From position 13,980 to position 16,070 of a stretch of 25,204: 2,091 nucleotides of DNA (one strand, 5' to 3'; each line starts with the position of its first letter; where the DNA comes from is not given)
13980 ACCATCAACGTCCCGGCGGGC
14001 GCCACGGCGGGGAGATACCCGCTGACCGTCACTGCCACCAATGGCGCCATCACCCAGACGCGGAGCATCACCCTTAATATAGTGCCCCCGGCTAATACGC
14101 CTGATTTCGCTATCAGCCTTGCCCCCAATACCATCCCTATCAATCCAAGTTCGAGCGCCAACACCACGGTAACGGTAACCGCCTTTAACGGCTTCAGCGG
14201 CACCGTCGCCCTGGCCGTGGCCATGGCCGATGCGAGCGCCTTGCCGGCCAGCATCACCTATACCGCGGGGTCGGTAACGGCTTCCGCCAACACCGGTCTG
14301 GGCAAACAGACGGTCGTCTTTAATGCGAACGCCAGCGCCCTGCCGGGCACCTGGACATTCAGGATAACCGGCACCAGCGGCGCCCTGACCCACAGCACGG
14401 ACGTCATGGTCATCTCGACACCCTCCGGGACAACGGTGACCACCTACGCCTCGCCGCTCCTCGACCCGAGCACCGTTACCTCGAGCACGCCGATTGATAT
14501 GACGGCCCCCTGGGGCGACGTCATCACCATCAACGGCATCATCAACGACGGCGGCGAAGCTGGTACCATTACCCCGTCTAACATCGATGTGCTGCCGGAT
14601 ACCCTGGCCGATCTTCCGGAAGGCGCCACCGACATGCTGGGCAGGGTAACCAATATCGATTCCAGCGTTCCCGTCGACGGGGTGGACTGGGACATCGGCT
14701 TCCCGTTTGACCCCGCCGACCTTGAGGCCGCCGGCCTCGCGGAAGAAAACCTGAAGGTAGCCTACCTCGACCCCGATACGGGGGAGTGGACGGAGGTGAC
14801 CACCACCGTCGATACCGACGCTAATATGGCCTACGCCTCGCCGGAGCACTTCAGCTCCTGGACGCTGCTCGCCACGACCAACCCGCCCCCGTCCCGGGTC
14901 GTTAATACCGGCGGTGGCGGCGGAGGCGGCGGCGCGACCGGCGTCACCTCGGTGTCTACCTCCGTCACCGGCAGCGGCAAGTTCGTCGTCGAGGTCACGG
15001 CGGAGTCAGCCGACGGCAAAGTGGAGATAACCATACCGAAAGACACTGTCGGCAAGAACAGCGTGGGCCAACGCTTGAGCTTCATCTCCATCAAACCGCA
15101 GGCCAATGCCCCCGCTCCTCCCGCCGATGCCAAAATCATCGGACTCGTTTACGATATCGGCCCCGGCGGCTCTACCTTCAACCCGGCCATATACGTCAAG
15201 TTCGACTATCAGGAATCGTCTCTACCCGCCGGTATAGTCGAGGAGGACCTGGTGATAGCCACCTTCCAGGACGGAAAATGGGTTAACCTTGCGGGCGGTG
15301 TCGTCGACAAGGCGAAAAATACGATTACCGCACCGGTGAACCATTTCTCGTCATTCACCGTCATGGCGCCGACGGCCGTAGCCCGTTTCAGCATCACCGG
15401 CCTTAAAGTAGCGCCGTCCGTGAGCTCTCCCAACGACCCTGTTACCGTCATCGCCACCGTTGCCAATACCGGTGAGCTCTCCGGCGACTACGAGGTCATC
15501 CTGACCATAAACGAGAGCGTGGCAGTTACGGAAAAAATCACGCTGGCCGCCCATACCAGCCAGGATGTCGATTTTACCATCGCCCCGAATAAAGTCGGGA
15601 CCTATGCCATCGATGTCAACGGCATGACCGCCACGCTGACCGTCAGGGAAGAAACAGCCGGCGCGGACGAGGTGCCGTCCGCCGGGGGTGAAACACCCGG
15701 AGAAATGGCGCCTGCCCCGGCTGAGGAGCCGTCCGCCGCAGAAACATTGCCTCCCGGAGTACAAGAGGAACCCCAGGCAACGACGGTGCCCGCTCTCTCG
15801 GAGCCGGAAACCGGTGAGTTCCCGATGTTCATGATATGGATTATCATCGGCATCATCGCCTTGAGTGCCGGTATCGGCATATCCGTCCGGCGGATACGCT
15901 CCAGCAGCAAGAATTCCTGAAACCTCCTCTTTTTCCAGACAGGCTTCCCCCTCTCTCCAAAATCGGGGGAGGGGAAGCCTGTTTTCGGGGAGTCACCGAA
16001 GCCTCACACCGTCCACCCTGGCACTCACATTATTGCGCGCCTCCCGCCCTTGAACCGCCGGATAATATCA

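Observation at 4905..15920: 3671-aa surface protein with strict alternation of two Ig-like domain types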

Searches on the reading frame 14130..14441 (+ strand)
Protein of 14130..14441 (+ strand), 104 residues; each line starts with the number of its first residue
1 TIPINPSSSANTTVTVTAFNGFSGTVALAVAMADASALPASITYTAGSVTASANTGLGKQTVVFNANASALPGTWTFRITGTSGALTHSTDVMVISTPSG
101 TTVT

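Call 27: search_protein_families(library=pfam, proteins=[window:14130-14441:+], max_evalue=10)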
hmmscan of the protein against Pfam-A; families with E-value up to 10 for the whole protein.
window:14130-14441:+ (104 aa): 3 families
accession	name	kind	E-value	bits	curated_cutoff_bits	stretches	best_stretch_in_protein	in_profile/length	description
PF23891.1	DUF7243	-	0.0096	16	27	1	54-97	121-164/177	Family of unknown function (DUF7243)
PF21087.2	Glyco_hydro_134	-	0.14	13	27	1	23-63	12-52/148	Glycosyl hydrolase family 134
PF20009.4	GEVED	-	0.3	12.3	24.4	1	46-85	18-59/78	GEVED domain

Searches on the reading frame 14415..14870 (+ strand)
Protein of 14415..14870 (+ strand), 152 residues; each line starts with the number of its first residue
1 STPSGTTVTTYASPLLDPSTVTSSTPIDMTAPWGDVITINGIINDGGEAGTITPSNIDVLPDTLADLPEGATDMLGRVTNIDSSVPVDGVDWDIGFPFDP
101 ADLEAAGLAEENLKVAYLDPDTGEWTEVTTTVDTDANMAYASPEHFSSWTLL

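Call 27: search_protein_families(library=pfam, proteins=[window:14415-14870:+], max_evalue=10)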
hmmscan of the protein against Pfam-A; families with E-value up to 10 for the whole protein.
window:14415-14870:+ (152 aa): 1 family
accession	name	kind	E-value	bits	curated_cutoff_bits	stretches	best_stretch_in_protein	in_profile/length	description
PF12904.13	Collagen_bind_2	-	0.17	12.2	22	1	102-143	38-78/92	Putative collagen-binding domain of a collagenase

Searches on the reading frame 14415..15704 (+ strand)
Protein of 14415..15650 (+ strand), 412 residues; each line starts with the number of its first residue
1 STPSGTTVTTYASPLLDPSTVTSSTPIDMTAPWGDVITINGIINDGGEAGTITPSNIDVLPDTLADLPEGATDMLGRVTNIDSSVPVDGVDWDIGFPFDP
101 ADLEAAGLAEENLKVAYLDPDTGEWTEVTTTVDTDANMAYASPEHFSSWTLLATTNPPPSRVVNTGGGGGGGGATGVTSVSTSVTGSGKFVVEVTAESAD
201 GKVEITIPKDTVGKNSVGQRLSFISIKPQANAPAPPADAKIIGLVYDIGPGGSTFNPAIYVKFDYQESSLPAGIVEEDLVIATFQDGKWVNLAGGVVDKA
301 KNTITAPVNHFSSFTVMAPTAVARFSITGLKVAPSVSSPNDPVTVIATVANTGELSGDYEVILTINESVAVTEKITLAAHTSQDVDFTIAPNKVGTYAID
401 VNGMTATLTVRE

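Call 28: search_solved_structures(query=window:14415-15650:+, max_evalue=1)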
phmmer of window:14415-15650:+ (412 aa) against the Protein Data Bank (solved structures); distinct sequences matched with E-value up to 1: 3.
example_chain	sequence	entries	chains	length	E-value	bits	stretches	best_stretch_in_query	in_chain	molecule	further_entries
4grl_D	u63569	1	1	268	0.25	13.9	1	164-203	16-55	TCR Hy.1B11 beta chain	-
3pl6_D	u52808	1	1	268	0.36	13.4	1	163-203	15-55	MBP peptide / T-cell receptor beta chain chimera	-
4may_D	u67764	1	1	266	0.53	12.9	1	165-203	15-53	UL15 peptide-HY.1B11 TCR beta chain, chimeric construct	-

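Call 45: find_related_loci(query=A2, collection=genome_contigs, flank=3000)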
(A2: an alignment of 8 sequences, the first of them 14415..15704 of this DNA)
Query A2 (430 aa) in genome_contigs; peptide patterns used: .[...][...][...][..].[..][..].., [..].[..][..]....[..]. (x = any residue, [..] = any of these).
62 stretches matched a pattern; 23 encode a relative of the query (tblastn E <= 1e-3); 23 distinct loci.
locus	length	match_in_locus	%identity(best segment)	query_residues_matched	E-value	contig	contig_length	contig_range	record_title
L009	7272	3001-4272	67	1-422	1e-178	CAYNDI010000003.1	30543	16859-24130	MAG TPA_asm: uncultured Dehalococcoidaceae bacterium isolate SRP185410_co2_273 genome assembly, contig: NODE_1576_length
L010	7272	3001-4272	66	1-422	2e-172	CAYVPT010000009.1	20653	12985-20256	MAG TPA_asm: uncultured Dehalococcoidaceae bacterium isolate binchicken_co34_11 genome assembly, contig: NODE_4069_lengt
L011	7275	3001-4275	58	1-421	3e-160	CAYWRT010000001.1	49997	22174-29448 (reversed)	MAG TPA_asm: uncultured Dehalococcoidaceae bacterium isolate SRP214966_co4_508 genome assembly, contig: NODE_384_length_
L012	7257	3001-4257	60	1-419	2e-156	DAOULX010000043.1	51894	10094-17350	MAG TPA_asm: Dehalococcoidales bacterium isolate W31_63 k127_331977, whole genome shotgun sequence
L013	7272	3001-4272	61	1-419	6e-154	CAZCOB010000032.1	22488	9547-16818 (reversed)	MAG TPA_asm: uncultured Dehalococcoidaceae bacterium isolate binchicken_co100_344 genome assembly, contig: NODE_3463_len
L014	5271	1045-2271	61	1-411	3e-154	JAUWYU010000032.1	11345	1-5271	MAG: Dehalococcoidia bacterium isolate CSMAG_2718 CSMAG_2718_k141_228146_length_11345_cov_9.8413, whole genome shotgun s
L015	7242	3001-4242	62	3-412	1e-152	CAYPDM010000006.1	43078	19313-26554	MAG TPA_asm: uncultured Dehalococcoidaceae bacterium isolate binchicken_co89_632 genome assembly, contig: NODE_1140_leng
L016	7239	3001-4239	62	2-412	5e-149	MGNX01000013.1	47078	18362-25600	MAG: Chloroflexi bacterium RBG_16_60_22 RBG_16_scaffold_11987, whole genome shotgun sequence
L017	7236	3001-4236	61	1-411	2e-146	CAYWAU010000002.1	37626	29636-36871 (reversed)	MAG TPA_asm: uncultured Dehalococcoidaceae bacterium isolate binchicken_co100_127 genome assembly, contig: NODE_1582_len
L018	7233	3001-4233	60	2-410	9e-146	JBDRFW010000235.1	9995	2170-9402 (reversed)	MAG: Chloroflexota bacterium isolate MEGAHIT-group-1.392 k141_721729, whole genome shotgun sequence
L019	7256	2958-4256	58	1-428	9e-139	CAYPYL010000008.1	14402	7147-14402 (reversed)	MAG TPA_asm: uncultured Dehalococcoidaceae bacterium isolate binchicken_co89_49 genome assembly, contig: NODE_7911_lengt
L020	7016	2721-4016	48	1-421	4e-113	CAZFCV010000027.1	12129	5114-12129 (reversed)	MAG TPA_asm: uncultured Dehalococcoidales bacterium isolate SRP167671_co1_118 genome assembly, contig: NODE_6196_length_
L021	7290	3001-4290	50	1-428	2e-117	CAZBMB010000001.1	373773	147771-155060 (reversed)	MAG TPA_asm: uncultured Dehalococcoidaceae bacterium isolate binchicken_co178_264 genome assembly, contig: NODE_29_lengt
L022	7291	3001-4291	65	1-428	9e-116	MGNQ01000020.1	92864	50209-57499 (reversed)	MAG: Chloroflexi bacterium RBG_16_56_11 RBG_16_scaffold_1913, whole genome shotgun sequence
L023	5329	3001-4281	61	3-430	2e-158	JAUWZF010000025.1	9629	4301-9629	MAG: Dehalococcoidales bacterium isolate CSMAG_2729 CSMAG_2729_k141_509146_length_9629_cov_6.3077, whole genome shotgun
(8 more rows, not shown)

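Call 46: predict_structure(alignment_id=A2)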
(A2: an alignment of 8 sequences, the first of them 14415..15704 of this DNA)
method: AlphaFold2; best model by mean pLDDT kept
length: 430 residues; sequences in the alignment: 8
mean_pLDDT: 76.3   pTM: 0.44
mean pLDDT of the five models: 76.3, 70.3, 66.3, 65.0, 64.8
residues with pLDDT >= 90: 94; 70-90: 222; 50-70: 76; < 50: 38
segments of 3 or more residues with pLDDT < 50: 159-176, 416-430
pLDDT, mean of each block of 10 residues (from residue 1): 59 73 73 79 61 70 56 67 64 82 80 77 71 80 74 65 27 45 69 82 90 76 76 83 87 87 90 85 87 90 94 90 84 89 93 84 86 87 92 89 91 56 41
secondary structure, 60 per line:
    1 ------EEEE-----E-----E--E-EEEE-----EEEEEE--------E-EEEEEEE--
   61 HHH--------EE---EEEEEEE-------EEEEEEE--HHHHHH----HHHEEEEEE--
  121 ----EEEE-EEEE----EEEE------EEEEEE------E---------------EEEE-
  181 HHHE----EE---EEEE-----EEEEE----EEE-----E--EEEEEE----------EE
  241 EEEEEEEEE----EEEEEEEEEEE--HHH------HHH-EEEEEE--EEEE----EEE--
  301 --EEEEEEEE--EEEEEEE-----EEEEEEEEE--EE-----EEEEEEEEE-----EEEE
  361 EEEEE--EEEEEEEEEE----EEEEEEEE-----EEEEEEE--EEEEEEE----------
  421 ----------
elements in order: E7-10 E27-30 E36-41 E52-58 E77-83 E91-97 H100-105 E113-118 E125-128 E130-133 E138-141 E148-153 E176-179 E194-197 E203-207 E212-214 E223-228 E239-249 E254-264 E280-285 E288-291 E296-298 E303-310 E313-319 E325-333 E343-351 E357-365 E368-377 E382-389 E395-401 E404-410

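Call 49: fold_search(model_id=the predicted structure, library=pdb)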
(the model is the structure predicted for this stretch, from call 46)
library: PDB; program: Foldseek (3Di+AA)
matches with E <= 10: 1431; with E <= 0.001: 39
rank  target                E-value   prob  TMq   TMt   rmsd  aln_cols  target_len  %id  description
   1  4d8o                  9.1e-10  1.00  0.25  0.22  25.2       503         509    9  Crystal Structure of the ankyrin-B ZU5-ZU5-UPA-DD tandem (released 2012-03-28)
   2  6m3q_E                4.9e-08  1.00  0.25  0.24  25.0       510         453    9  Crystal structure of AnkB/beta4-spectrin complex (released 2020-05-13)
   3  6sd0_A                8.0e-08  1.00  0.21  0.09  22.7       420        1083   10  Structure of beta-galactosidase from Thermotoga maritima. (released 2020-01-15)
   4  6m3p_E                2.7e-07  1.00  0.23  0.23  25.4       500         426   10  Crystal structure of AnkG/beta2-spectrin complex (released 2020-05-13)
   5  6m3p_C                3.1e-07  1.00  0.22  0.23  25.1       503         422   10  Crystal structure of AnkG/beta2-spectrin complex (released 2020-05-13)
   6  3ud1_A                3.3e-07  1.00  0.24  0.30  17.4       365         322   11  Crystal structure of ZU5A-ZU5B domains of human erythrocyte ankyrin (released 2012-02-22)
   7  3ud2_B                4.6e-07  1.00  0.24  0.31  17.3       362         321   10  Crystal structure of Selenomethionine ZU5A-ZU5B protein domains of human erythrocyte ankyrin (released 2012-02-22)
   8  3ud2_A                5.3e-07  1.00  0.24  0.31  17.0       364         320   11  Crystal structure of Selenomethionine ZU5A-ZU5B protein domains of human erythrocyte ankyrin (released 2012-02-22)
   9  6m3r_E                5.3e-07  1.00  0.24  0.24  25.3       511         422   10  Crystal structure of AnkG/beta4-spectrin complex (released 2020-05-13)
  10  7vqo_A                7.5e-05  0.91  0.17  0.08  18.5       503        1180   10  Cryo-EM structure of Ams1 bound to the FW domain of Nbr1 (released 2022-07-06)
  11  3kbu_C                1.0e-04  1.00  0.23  0.59   4.6       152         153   16  Crystal structure of the ankyrin binding domain of human erythroid beta spectrin (repeats 13-15) in complex with the s (released 2010-02-02)
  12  3kbu_D                1.0e-04  1.00  0.22  0.54   6.1       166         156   14  Crystal structure of the ankyrin binding domain of human erythroid beta spectrin (repeats 13-15) in complex with the s (released 2010-02-02)
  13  5xxl_A                2.2e-04  1.00  0.20  0.12  12.4       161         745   19  Crystal structure of GH3 beta-glucosidase from Bacteroides thetaiotaomicron (released 2017-12-13)
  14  3g5b                  2.7e-04  1.00  0.22  0.25  16.8       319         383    8  The structure of UNC5b cytoplasmic domain (released 2009-04-07)
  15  5xxo_B                2.9e-04  1.00  0.20  0.12  12.3       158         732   20  Crystal structure of mutant (D286N) GH3 beta-glucosidase from Bacteroides thetaiotaomicron in complex with sophorotrio (released 2017-12-13)
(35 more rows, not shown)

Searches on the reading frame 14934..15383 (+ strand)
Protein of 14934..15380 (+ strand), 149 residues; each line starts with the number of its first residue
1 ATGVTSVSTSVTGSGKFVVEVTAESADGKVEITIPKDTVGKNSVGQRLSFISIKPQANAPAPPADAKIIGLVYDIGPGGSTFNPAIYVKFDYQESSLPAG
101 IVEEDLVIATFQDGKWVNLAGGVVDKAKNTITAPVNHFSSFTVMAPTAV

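Call 27: search_protein_families(library=pfam, proteins=[window:14934-15380:+], max_evalue=10)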
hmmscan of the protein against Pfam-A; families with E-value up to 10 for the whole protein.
window:14934-15380:+ (149 aa): 0 families

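Call 68: search_solved_structures(query=A3, max_evalue=10, show_alignments=3)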
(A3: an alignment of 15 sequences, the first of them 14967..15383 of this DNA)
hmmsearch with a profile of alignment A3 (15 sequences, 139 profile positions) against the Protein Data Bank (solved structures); distinct sequences matched with E-value up to 10: 1.
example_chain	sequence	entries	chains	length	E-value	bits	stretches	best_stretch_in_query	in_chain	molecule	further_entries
9q8o_B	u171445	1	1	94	0.68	13.1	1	31-109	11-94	Protein SGT1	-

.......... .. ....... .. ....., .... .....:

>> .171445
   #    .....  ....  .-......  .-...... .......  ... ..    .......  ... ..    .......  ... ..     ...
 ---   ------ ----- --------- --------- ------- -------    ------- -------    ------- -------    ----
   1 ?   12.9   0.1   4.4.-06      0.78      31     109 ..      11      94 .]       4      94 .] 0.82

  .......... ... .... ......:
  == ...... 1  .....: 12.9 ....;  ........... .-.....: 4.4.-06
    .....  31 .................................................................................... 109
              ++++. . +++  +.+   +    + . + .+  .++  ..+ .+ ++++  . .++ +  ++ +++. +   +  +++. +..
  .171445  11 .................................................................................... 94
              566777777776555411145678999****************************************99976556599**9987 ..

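Call 69: search_protein_families(library=pfam, alignment_id=A3, max_evalue=10)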
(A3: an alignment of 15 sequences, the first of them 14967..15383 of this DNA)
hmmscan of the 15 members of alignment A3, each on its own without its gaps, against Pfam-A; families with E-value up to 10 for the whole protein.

A. member 1, window:14967-15383:+ (139 aa): 0 families

B. families by the number of members that match (of 15 scanned): 8 families
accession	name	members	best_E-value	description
PF00791.26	ZU5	5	0.00018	ZU5 domain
PF12904.13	Collagen_bind_2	5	0.015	Putative collagen-binding domain of a collagenase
PF23720.1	DUF7161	2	0.0097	Family of unknown function (DUF7161)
PF21104.3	Glyco_hydro_78_N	1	0.018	Glycosyl hydrolase family 78 alpha-rhamnosidase N-terminal domain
PF09364.15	XFP_N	1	0.079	XFP N-terminal domain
PF13964.12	Kelch_6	1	0.088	Kelch motif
PF01344.31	Kelch_1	1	0.26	Kelch motif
PF06131.16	DUF963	1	2.5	Schizosaccharomyces pombe repeat of unknown function (DUF963)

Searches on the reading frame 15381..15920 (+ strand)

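Call 27: search_protein_families(library=pfam, proteins=[window:15381-15920:+], max_evalue=10)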
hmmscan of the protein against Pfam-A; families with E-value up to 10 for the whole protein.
window:15381-15920:+ (179 aa): 3 families
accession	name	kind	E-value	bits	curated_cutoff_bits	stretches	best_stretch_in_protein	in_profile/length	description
PF07705.17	CARDB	-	2.8e-05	24.7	22.7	1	8-79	8-81/101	CARDB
PF13584.12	BatD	-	0.05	14.7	24.1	1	9-78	2-72/92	BatD DUF11 like domain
PF15399.11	DUF4620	-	0.25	12.2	27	1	92-132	19-60/113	Domain of unknown function (DUF4620)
